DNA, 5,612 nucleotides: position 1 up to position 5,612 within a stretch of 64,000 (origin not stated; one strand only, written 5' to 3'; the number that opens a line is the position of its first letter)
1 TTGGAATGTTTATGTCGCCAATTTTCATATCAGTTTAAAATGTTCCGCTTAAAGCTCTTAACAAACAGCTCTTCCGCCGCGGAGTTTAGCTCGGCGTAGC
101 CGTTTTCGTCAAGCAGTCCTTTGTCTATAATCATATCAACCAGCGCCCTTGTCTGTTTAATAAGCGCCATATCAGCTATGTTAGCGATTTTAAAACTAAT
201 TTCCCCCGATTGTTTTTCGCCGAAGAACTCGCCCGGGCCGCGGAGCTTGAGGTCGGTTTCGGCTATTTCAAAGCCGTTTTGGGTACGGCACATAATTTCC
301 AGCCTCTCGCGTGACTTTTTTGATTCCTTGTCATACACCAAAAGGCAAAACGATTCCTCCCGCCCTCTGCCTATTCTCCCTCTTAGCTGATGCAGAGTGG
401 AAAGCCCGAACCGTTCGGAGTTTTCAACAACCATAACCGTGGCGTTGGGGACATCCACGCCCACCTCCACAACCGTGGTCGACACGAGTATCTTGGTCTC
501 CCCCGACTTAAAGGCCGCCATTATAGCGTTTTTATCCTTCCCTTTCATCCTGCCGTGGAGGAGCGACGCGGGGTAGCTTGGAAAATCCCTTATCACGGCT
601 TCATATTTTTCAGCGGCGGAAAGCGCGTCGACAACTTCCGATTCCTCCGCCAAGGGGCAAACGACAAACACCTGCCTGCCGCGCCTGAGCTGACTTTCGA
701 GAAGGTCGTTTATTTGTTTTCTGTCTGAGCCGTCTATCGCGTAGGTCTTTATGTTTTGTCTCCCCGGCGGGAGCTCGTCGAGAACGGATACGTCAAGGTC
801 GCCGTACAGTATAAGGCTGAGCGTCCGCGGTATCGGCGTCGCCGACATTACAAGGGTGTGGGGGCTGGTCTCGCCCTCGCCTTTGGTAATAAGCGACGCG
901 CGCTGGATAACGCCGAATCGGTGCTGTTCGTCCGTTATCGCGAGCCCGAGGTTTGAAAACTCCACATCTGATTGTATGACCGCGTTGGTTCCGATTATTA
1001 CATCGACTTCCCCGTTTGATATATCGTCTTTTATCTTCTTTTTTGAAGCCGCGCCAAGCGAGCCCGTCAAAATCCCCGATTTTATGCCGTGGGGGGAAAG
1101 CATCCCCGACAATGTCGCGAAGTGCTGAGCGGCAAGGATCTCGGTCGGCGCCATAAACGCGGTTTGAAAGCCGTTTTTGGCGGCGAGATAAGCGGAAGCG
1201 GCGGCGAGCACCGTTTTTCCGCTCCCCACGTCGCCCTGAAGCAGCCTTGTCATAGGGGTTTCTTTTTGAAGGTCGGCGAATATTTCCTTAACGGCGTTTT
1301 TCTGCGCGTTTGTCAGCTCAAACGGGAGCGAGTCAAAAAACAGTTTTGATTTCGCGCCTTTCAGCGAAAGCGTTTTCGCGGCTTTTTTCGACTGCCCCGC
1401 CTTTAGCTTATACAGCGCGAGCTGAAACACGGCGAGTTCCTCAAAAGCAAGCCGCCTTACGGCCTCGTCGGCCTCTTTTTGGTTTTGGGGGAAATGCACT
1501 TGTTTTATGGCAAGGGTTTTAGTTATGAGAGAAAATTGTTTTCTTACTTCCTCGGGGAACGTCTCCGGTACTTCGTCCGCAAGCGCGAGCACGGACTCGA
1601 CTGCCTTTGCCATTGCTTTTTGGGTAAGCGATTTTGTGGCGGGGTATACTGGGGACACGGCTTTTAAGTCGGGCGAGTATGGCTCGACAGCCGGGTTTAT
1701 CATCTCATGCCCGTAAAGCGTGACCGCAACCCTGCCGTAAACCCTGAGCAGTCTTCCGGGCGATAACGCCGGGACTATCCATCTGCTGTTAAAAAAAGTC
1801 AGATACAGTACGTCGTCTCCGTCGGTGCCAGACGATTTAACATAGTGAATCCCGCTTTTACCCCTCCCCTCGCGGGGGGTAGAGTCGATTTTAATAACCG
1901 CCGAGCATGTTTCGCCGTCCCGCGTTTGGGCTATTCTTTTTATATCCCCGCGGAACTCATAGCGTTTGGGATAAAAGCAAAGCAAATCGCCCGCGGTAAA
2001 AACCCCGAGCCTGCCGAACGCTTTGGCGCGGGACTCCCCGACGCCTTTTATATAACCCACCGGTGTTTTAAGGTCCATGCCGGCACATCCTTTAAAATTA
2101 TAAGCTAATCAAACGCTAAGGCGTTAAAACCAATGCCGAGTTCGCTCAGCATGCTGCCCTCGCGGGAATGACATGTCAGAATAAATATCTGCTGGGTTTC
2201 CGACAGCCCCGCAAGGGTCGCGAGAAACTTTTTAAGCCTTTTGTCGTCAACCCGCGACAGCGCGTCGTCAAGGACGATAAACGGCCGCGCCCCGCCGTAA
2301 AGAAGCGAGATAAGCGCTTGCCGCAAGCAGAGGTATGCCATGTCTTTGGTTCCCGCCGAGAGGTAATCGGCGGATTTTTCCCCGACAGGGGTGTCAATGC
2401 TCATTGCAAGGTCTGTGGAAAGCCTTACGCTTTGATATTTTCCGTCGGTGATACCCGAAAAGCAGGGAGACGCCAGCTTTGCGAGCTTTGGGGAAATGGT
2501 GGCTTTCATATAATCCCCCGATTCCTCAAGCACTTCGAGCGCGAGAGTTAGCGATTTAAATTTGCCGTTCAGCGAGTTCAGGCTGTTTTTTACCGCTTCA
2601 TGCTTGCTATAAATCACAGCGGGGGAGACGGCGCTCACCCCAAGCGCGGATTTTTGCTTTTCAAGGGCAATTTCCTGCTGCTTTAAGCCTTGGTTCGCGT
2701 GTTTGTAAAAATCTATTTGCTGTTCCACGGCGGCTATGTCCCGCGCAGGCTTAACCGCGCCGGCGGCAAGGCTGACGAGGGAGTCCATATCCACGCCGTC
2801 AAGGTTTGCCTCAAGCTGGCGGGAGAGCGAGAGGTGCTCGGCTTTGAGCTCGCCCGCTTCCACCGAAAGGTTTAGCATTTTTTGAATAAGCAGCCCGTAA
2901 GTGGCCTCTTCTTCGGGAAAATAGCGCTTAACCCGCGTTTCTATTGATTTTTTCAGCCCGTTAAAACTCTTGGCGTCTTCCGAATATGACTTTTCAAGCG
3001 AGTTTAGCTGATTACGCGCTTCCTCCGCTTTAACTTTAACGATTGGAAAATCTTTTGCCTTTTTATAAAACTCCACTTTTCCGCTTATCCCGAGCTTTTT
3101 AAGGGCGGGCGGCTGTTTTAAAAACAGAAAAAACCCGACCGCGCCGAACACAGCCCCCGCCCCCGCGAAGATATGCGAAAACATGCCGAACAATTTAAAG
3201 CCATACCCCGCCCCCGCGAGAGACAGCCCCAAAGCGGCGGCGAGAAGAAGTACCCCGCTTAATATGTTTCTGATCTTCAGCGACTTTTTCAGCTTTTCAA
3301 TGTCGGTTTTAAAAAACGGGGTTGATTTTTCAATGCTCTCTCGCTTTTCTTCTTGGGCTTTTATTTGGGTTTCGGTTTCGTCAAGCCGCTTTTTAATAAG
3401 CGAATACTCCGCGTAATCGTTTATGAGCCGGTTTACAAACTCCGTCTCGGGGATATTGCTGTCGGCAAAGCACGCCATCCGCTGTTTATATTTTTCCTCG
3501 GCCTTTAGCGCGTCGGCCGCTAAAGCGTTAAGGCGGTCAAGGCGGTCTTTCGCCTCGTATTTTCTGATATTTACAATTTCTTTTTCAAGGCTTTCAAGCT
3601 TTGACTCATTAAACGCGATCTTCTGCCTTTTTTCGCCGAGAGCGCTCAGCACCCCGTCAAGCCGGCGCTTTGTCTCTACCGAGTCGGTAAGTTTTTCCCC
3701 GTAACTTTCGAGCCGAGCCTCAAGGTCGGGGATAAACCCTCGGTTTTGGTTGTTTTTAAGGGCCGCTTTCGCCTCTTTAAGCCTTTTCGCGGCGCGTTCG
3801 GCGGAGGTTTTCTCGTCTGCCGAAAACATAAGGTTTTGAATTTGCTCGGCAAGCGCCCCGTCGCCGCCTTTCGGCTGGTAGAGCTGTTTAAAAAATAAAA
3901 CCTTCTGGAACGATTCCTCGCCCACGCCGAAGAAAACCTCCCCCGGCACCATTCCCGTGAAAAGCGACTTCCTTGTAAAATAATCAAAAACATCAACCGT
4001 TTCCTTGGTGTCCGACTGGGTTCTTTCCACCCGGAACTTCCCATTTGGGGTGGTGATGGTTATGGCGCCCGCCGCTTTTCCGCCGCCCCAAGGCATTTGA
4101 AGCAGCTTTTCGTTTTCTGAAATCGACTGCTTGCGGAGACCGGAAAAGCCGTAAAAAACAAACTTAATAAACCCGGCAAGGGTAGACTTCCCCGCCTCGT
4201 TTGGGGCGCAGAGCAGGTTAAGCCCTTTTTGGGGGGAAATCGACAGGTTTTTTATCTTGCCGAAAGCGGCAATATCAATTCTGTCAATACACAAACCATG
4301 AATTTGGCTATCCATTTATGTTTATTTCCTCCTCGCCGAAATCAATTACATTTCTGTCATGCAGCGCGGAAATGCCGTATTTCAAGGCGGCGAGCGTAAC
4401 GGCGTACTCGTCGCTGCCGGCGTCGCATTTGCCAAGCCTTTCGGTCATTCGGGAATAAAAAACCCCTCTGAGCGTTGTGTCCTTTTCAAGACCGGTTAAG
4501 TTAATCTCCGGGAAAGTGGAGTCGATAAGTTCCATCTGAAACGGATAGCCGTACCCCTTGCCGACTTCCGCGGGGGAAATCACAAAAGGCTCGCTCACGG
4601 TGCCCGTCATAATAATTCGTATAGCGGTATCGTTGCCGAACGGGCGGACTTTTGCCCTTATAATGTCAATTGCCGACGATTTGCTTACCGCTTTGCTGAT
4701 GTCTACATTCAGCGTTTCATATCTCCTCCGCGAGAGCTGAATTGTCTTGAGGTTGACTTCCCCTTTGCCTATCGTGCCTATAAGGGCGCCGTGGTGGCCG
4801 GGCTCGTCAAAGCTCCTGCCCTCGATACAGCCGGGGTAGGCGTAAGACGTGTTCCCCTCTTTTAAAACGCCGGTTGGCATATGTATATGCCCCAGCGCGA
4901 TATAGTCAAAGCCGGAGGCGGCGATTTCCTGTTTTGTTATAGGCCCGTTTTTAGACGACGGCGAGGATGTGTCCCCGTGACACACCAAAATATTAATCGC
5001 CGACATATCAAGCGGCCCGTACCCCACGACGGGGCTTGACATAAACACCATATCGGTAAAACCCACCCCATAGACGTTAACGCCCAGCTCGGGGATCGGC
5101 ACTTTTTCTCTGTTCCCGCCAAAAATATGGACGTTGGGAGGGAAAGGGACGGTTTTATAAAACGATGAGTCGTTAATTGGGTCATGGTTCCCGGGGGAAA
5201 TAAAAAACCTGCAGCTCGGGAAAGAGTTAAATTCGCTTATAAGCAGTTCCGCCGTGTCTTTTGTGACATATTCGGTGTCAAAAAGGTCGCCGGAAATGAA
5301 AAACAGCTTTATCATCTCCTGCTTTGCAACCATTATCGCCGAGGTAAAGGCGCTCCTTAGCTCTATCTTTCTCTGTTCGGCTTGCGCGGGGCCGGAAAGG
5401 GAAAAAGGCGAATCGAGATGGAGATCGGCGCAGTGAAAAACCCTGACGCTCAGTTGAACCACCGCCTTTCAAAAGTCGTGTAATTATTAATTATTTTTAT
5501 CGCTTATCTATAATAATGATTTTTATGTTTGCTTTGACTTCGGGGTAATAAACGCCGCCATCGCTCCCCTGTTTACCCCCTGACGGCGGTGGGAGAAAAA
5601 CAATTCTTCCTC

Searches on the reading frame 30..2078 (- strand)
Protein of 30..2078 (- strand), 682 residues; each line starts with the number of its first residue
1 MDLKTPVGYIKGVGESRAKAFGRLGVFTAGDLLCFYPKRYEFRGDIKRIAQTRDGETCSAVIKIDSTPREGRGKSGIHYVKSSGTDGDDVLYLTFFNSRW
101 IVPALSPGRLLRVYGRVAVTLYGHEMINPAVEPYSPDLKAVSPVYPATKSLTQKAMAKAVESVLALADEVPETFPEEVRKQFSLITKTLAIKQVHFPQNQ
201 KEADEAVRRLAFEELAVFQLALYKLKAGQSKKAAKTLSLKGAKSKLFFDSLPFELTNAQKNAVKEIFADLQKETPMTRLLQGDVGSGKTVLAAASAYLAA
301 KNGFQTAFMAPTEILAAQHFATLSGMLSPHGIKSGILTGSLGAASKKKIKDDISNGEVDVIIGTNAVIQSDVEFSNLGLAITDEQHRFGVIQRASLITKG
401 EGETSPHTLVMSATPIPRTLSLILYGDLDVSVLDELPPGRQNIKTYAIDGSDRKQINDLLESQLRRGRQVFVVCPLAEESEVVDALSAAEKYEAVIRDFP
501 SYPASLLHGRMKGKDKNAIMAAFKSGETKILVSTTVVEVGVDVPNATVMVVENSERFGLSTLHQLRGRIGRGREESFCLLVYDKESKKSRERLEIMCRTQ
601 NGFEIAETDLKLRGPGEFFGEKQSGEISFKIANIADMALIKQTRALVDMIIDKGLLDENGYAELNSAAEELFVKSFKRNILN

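Call 13: search_protein_families(library=pfam, proteins=[window:30-2078:-], max_evalue=0.00001)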
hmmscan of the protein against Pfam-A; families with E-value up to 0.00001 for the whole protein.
window:30-2078:- (682 aa): 5 families
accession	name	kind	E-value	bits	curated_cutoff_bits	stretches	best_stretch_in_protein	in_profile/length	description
PF00271.37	Helicase_C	-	5.9e-23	81.7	23.5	1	456-571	6-108/110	Helicase conserved C-terminal domain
PF17191.10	RecG_wedge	-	1.4e-20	73.9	23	1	7-164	2-159/162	RecG wedge domain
PF00270.35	DEAD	-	2e-20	73.6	26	1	257-420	2-164/167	DEAD/DEAH box helicase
PF19833.4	RecG_dom3_C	-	3.9e-11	43.3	26.8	1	599-654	1-58/87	ATP-dependent DNA helicase RecG, domain 3, C-terminal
PF04851.21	ResIII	-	2.8e-10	40.8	22.5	1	253-415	2-162/164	Type III restriction enzyme, res subunit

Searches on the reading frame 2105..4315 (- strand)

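Call 13: search_protein_families(library=pfam, proteins=[window:2105-4315:-], max_evalue=0.00001)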
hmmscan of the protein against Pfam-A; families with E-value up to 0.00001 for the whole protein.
window:2105-4315:- (736 aa): 3 families
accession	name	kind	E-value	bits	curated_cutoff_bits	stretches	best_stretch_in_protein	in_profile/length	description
PF02463.25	SMC_N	-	2.8e-10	40.4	40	1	340-717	135-199/220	RecF/RecN/SMC N terminal domain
PF13476.12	AAA_23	-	4.1e-09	37.8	27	1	12-300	1-155/201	AAA domain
PF13514.12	AAA_27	-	6.3e-07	29.6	22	1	10-183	3-169/206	AAA domain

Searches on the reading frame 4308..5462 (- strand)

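Call 13: search_protein_families(library=pfam, proteins=[window:4308-5462:-], max_evalue=0.00001)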
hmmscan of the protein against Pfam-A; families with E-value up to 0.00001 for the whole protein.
window:4308-5462:- (384 aa): 1 family
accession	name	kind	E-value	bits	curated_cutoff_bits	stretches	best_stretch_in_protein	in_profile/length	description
PF00149.33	Metallophos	-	2.9e-10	41.3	21.5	1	7-196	2-191/191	Calcineurin-like phosphoesterase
